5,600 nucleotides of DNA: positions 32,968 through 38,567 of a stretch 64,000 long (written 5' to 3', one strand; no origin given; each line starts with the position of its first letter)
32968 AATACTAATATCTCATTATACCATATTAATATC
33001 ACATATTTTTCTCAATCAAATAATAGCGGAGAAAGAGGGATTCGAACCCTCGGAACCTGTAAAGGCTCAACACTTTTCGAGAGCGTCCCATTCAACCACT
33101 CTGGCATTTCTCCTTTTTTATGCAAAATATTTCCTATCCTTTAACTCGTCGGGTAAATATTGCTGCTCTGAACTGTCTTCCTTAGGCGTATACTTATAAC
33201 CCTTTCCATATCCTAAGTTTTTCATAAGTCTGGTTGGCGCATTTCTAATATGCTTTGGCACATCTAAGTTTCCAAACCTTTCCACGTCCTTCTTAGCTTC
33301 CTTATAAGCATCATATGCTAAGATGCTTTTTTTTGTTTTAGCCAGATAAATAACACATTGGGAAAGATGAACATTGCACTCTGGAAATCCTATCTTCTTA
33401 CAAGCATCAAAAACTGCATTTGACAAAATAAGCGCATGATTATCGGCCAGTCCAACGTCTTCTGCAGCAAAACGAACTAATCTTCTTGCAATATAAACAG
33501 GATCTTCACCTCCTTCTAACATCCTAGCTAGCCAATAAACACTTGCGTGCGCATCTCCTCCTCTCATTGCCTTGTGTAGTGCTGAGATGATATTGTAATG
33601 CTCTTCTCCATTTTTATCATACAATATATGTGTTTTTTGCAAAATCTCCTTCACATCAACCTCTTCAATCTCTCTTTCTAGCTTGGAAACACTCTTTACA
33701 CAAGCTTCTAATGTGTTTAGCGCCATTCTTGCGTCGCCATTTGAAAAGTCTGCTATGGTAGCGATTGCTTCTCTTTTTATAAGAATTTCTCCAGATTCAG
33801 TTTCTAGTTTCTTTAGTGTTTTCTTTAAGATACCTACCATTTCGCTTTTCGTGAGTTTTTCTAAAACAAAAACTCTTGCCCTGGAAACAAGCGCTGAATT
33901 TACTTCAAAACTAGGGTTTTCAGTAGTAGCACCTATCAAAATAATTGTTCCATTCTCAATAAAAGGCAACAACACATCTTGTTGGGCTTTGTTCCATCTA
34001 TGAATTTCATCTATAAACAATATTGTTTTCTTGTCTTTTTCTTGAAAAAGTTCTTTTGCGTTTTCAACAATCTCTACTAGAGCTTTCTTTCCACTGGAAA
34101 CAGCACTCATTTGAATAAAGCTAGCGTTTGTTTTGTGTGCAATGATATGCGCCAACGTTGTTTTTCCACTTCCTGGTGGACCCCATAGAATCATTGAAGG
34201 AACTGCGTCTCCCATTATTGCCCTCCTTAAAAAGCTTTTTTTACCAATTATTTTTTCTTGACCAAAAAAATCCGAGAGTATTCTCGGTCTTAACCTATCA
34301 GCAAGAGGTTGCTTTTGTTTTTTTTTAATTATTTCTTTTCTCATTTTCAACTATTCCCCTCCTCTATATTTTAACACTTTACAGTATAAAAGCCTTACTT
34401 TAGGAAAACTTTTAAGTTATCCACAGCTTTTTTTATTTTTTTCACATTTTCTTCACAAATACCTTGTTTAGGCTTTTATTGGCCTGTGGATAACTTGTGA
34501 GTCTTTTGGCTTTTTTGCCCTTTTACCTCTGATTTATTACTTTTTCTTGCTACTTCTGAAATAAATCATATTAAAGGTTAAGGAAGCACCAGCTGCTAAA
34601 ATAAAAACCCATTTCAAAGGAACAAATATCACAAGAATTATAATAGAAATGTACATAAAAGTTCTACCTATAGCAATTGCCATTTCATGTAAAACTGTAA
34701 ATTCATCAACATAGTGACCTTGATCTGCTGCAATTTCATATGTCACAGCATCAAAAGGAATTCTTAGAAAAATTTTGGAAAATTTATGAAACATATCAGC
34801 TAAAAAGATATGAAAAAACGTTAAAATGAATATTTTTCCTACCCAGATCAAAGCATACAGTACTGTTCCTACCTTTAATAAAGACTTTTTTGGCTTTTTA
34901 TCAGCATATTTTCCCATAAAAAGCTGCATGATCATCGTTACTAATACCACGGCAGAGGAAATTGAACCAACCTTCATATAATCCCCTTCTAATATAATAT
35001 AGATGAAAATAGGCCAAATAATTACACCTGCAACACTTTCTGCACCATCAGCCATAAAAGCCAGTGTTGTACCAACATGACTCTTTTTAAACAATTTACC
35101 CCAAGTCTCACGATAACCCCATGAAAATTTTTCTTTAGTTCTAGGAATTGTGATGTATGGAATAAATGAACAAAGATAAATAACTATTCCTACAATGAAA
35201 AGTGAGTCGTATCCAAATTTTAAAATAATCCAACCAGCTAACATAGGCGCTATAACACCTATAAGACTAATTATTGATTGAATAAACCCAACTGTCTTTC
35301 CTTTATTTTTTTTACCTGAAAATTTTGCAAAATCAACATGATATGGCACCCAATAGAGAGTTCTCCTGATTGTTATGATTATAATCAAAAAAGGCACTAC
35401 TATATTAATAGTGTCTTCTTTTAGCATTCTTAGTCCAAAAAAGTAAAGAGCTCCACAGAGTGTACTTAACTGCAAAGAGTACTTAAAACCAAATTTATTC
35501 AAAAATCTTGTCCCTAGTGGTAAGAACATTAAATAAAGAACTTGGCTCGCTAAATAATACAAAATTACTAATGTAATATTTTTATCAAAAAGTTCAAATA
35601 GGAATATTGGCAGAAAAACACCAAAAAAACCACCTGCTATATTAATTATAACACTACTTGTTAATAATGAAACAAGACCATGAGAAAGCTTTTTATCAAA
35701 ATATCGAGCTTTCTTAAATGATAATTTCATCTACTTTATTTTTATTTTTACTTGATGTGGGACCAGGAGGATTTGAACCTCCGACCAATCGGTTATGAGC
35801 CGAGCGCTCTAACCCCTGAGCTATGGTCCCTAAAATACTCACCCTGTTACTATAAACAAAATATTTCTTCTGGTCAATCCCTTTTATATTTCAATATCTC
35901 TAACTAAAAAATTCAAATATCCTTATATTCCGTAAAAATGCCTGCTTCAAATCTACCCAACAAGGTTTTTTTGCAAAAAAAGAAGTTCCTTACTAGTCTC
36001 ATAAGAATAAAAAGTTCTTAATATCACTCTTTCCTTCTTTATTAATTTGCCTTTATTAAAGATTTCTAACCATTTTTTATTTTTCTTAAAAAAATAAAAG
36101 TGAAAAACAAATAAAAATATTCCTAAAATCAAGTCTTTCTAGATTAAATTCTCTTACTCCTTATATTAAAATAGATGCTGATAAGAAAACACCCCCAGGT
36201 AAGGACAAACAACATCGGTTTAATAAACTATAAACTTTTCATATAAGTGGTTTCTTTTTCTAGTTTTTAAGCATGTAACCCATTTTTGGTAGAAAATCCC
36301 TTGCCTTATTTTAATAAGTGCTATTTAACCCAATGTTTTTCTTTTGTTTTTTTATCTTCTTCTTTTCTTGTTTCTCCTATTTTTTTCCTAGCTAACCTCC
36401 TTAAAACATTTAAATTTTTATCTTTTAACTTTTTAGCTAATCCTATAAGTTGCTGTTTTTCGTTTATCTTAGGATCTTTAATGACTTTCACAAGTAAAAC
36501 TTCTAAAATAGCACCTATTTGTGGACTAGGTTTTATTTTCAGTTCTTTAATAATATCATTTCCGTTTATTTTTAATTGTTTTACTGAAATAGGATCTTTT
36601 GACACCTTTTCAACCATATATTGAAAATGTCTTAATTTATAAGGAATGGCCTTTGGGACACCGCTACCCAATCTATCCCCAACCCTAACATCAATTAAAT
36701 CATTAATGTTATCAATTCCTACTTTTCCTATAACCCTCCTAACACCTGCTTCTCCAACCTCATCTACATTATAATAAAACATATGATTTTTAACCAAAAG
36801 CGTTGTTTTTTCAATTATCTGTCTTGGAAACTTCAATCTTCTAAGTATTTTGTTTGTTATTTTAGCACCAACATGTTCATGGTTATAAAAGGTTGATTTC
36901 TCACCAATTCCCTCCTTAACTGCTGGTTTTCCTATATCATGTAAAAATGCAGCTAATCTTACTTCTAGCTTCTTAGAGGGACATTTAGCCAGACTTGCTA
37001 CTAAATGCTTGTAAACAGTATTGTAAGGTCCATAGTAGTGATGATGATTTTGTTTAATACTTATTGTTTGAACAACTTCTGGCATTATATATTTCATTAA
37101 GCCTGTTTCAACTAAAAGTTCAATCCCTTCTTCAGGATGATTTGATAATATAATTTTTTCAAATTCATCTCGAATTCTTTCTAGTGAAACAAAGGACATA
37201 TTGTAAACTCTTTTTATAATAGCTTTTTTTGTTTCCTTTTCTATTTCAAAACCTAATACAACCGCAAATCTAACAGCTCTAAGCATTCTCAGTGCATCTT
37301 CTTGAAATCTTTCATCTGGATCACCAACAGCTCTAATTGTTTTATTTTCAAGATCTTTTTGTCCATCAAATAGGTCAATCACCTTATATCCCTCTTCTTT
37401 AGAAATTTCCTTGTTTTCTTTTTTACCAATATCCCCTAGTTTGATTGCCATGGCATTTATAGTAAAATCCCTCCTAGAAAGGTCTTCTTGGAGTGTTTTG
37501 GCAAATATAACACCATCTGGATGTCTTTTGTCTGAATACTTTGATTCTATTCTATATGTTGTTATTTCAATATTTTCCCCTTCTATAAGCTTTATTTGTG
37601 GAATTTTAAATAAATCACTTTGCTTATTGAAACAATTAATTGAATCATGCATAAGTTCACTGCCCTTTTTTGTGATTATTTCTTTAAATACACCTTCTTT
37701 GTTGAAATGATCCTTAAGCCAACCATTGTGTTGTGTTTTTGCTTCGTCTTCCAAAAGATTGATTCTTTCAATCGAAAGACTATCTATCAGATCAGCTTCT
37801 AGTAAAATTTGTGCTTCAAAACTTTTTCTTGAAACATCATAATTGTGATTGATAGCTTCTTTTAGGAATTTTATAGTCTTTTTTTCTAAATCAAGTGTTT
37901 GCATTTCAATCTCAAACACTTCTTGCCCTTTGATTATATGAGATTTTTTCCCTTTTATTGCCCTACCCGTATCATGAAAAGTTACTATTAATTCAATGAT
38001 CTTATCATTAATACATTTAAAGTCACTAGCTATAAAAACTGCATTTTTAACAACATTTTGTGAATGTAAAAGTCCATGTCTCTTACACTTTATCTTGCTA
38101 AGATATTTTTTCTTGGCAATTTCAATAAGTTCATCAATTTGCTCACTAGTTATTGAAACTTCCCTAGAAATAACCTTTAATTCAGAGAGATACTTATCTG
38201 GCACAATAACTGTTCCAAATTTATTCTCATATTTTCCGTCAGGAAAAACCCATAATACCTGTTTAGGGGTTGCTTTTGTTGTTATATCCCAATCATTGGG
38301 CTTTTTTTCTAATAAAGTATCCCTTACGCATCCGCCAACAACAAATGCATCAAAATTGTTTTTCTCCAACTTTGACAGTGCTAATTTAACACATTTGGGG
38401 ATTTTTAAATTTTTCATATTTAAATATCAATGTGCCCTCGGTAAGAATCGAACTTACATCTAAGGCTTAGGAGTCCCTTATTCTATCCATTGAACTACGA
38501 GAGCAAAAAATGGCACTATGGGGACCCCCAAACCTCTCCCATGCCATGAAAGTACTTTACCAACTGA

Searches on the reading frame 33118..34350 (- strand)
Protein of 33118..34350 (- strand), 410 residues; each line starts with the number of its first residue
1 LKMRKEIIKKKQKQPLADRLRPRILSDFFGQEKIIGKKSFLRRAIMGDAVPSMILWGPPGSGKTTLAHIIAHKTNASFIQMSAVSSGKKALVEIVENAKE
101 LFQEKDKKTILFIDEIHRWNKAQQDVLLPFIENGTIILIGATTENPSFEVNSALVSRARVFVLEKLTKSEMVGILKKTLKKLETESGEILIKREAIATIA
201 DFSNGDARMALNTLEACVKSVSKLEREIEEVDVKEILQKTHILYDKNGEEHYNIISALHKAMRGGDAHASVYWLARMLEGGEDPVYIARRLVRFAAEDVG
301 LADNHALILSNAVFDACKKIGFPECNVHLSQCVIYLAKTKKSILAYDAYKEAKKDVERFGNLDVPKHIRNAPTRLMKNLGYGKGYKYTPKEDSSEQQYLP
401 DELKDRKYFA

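Call 7: search_protein_families(library=ncbifam, proteins=[window:33118-34350:-])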
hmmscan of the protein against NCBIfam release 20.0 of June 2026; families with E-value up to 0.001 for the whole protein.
window:33118-34350:- (410 aa): 61 families (the best 25 are shown)
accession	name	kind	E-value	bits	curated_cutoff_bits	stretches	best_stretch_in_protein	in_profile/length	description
NF009881.0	PRK13341.1-2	equivalog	1.1e-127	426.9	651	1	8-408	10-415/736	AAA family ATPase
NF009883.0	PRK13341.1-4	equivalog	1.2e-119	400.3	668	1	9-409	14-419/729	AAA family ATPase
NF009882.0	PRK13341.1-3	equivalog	2.6e-99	333.3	1197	1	12-406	16-415/734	AAA family ATPase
NF009880.0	PRK13341.1-1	equivalog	7e-88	295.5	891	1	13-408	5-386/599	AAA family ATPase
NF011289.0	PRK14700.1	equivalog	3.3e-51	174.2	570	1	128-408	1-276/300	recombination factor protein RarA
NF000868.0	PRK00080.1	equivalog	4.5e-25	88.2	282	1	11-266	10-276/330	Holliday junction branch migration DNA helicase RuvB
TIGR02397.1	dnaX_nterm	equivalog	7.9e-20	71.4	250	2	91-305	102-297/355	DNA polymerase III subunit gamma/tau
TIGR00635.1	ruvB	equivalog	8.4e-20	71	299.05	1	25-133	3-107/305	Holliday junction branch migration DNA helicase RuvB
NF003229.0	PRK04195.1-5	equivalog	6.9e-18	64.5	280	1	12-236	3-230/413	replication factor C large subunit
NF003226.0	PRK04195.1-1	equivalog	5.3e-16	58.6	588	1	20-227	8-217/405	replication factor C large subunit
NF001679.0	PRK00440.1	equivalog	5.5e-16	58.5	303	1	12-237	4-224/322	replication factor C small subunit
NF004549.0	PRK05896.1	equivalog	6.7e-15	54.8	578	1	92-232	105-238/642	DNA polymerase III subunits gamma and tau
NF003233.0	PRK04195.2-3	equivalog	9.4e-15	54.4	471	1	18-228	5-215/504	replication factor C large subunit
NF003230.0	PRK04195.1-6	equivalog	2.4e-14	52.9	441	1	18-227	6-214/494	replication factor C large subunit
NF011523.0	PRK14962.1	equivalog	3.4e-14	52.5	576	1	105-347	115-341/474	DNA polymerase III subunits gamma and tau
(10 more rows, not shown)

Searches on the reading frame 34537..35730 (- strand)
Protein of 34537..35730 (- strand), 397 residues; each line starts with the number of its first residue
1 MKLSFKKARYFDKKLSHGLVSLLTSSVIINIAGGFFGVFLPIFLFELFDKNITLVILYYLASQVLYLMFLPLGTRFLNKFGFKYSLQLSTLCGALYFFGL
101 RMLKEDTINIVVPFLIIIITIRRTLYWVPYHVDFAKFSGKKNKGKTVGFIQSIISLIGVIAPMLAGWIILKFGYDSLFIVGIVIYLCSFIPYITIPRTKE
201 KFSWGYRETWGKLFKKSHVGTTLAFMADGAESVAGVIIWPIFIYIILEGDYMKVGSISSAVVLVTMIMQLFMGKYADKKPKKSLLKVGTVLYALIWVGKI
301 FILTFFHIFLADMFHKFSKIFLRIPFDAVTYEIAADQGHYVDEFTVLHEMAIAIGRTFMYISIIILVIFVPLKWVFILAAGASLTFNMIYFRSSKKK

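Call 7: search_protein_families(library=ncbifam, proteins=[window:34537-35730:-])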
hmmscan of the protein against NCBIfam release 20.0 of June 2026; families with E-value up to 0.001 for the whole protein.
window:34537-35730:- (397 aa): 1 family
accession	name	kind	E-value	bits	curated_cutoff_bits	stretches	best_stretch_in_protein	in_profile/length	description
TIGR00895.1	2A0115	subfamily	0.0004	19.4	418.55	0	135-185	131-181/398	aromatic acid/H+ symport family MFS transporter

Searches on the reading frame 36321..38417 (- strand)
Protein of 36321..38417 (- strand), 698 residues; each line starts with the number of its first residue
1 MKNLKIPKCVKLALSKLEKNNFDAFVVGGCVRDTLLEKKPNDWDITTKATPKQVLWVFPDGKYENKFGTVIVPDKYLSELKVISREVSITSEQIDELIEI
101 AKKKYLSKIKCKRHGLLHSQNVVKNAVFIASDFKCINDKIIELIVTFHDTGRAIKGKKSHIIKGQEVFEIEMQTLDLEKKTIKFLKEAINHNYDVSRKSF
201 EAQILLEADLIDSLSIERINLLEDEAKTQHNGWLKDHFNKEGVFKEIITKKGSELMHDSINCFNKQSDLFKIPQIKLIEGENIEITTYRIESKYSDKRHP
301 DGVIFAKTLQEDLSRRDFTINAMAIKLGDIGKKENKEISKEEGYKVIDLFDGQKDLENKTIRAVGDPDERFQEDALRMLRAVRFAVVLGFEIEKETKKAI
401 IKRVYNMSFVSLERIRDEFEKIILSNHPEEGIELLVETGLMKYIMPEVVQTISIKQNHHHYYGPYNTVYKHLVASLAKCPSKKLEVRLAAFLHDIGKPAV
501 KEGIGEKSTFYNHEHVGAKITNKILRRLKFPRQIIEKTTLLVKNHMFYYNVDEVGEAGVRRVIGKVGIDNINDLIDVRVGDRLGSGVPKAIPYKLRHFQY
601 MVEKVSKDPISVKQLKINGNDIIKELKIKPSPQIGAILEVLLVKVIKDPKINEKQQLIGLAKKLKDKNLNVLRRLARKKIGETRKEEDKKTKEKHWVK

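Call 7: search_protein_families(library=ncbifam, proteins=[window:36321-38417:-])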
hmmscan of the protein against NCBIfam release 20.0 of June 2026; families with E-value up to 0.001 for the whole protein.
window:36321-38417:- (698 aa): 13 families
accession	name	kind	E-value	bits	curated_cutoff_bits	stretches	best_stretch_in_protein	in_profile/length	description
NF009814.0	PRK13299.1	equivalog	3.1e-76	257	290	3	278-453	74-233/396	CCA tRNA nucleotidyltransferase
TIGR02692.1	tRNA_CCA_actino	equivalog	6.7e-74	249.2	438.8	2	278-642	85-443/466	CCA tRNA nucleotidyltransferase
TIGR01942.1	pcnB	subfamily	4.1e-42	144.5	305.65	2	281-455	86-248/425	polynucleotide adenylyltransferase PcnB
NF008137.0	PRK10885.1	equivalog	7.4e-39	133.7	451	1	308-567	83-327/409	multifunctional CCA addition/repair protein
NF008634.1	PRK11623.1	equivalog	4.5e-29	101.3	702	2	307-453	156-288/469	polynucleotide adenylyltransferase PcnB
NF009813.0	PRK13298.1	equivalog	1.9e-28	99.5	606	1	308-553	83-316/417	tRNA CCA-pyrophosphorylase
NF041569.1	A-tRNAntase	equivalog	4.7e-20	71.4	1440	1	259-457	519-704/880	A-adding tRNA nucleotidyltransferase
NF009811.0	PRK13296.1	equivalog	6e-13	48.4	469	1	286-470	59-227/360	CCA tRNA nucleotidyltransferase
NF009812.0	PRK13297.1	equivalog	7.7e-13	48.3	624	1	308-455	94-226/364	tRNA CCA-pyrophosphorylase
TIGR00277.1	HDIG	domain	4e-11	42.6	27.6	1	482-536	26-80/84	HDIG domain-containing metalloprotein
NF002895.0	PRK03381.1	equivalog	1.3e-07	30.1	631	1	430-548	387-498/782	[protein-PII] uridylyltransferase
TIGR01693.1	UTase_glnD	equivalog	2.3e-06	26.2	519.4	1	359-547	320-519/850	[protein-PII] uridylyltransferase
TIGR03276.1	Phn-HD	hypoth_equivalog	7.4e-05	22.3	214.6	1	456-544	14-101/179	phosphonate degradation HD-domain oxygenase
